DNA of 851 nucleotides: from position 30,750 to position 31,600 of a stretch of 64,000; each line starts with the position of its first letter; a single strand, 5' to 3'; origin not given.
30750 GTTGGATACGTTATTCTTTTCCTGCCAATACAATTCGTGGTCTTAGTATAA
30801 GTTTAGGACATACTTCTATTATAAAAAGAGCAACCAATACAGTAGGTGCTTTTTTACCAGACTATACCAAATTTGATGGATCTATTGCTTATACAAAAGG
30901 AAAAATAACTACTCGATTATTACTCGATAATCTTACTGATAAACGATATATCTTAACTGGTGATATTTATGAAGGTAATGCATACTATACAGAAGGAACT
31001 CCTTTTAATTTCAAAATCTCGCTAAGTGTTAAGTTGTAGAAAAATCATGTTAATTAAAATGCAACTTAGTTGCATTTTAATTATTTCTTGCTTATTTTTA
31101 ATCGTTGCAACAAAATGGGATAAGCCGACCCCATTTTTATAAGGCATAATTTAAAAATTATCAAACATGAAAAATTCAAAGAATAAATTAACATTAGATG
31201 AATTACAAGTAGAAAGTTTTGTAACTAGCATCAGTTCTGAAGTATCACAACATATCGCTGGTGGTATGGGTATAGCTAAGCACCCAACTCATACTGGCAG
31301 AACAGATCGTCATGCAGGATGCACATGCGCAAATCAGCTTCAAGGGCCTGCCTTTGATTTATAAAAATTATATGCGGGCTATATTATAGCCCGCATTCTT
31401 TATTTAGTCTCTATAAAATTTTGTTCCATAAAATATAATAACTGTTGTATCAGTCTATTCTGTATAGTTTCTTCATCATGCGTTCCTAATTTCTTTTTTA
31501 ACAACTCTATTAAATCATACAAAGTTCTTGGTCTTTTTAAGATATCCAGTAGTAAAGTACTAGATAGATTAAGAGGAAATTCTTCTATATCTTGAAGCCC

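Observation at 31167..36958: Split-LanB lanthipeptide-type RiPP cluster (precursor, LanB-N, LanB-C, LanC-like) with no protease or exporter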

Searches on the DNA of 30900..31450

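Call 59: search_rna_families(source=window, start=30900, end=31450, threshold=evalue, max_evalue=10)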
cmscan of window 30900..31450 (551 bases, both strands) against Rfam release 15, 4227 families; matches with E-value up to 10: 10.
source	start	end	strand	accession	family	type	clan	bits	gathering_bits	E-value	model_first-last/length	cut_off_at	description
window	31272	31408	+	RF00558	L20_leader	Cis-reg; leader;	-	25.6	58.7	0.0077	1-127/127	no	Ribosomal protein L20 leader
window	31340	31412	+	RF02732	JA04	Gene; sRNA;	-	19.5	81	3.3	1-81/81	no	Aggregatibacter sRNA JA04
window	31051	31083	+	RF04255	MIR8001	Gene; miRNA;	-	18.1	90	1.2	17-49/67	no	MIR8001 microRNA precursor family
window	31360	31450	-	RF00558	L20_leader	Cis-reg; leader;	-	17.9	58.7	0.64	35-127/127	5'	Ribosomal protein L20 leader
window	31039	31091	+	RF03321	mir-1006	Gene; miRNA;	-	17.6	64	2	1-78/78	no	mir-1006 microRNA precursor family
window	31361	31438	-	RF04319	BTncRNA_FopS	Gene; sRNA;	-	17.2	56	4.5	1-71/71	no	Bacteroidetes FopS (family of paralogous sRNAs)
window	31361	31403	-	RF04263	MIR2593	Gene; miRNA;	-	16.1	96.2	9.3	36-82/116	no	MIR2593 microRNA precursor family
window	31178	31242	+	RF00571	SNORD65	Gene; snRNA; snoRNA; CD-box;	CL00057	15.2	41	1.4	1-73/73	no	Small nucleolar RNA SNORD65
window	31051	31083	+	RF00735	mir-367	Gene; miRNA;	-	14.4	54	5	10-59/68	no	mir-367 microRNA precursor family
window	31105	31207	-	RF01295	SCARNA7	Gene; snRNA; snoRNA; scaRNA;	-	12.4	65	0.72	1-330/330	no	Small Cajal body-specific RNA 7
